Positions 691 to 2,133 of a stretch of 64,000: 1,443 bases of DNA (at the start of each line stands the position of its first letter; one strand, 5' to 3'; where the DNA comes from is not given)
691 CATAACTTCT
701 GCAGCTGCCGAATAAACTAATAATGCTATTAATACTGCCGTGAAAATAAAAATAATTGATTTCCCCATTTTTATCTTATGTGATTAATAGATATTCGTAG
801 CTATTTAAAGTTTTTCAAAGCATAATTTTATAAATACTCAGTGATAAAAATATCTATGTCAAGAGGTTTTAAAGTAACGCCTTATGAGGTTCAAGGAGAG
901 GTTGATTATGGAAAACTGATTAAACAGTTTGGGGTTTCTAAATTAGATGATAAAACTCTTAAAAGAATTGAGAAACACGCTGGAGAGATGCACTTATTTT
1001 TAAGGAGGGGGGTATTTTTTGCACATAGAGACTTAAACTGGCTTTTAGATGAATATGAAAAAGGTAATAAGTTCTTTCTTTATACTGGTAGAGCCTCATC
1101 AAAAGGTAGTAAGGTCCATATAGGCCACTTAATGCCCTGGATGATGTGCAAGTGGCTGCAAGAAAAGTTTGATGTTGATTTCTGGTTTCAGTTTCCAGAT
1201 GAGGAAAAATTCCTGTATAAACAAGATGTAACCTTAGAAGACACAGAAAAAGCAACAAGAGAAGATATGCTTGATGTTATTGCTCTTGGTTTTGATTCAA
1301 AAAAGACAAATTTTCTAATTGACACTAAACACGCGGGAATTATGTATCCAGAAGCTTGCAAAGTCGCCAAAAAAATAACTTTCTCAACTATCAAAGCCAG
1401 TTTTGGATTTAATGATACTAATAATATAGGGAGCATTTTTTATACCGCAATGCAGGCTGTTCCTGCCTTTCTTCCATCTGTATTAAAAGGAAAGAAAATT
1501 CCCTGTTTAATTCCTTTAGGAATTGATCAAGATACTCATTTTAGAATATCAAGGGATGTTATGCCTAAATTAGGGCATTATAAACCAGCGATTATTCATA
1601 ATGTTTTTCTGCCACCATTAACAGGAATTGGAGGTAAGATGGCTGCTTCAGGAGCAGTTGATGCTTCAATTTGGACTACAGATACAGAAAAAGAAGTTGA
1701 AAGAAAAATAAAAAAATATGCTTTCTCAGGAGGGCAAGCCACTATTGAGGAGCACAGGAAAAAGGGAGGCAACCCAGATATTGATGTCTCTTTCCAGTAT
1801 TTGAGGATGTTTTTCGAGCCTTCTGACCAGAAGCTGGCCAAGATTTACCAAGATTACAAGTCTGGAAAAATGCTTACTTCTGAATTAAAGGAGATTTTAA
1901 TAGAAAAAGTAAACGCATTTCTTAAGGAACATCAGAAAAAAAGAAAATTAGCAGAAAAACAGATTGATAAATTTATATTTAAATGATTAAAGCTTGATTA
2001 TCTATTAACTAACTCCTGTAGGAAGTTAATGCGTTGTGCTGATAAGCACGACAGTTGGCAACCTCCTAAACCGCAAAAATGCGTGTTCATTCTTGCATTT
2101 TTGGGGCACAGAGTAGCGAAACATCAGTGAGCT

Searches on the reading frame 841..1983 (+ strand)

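Call 62: search_protein_families(library=pfam, proteins=[window:841-1983:+], max_evalue=0.01)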
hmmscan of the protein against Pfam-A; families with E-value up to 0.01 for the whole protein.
window:841-1983:+ (381 aa): 1 family
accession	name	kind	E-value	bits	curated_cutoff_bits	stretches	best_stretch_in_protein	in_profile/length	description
PF00579.31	tRNA-synt_1b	-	3.8e-20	72.8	21.1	1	76-362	4-292/292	tRNA synthetases class I (W and Y)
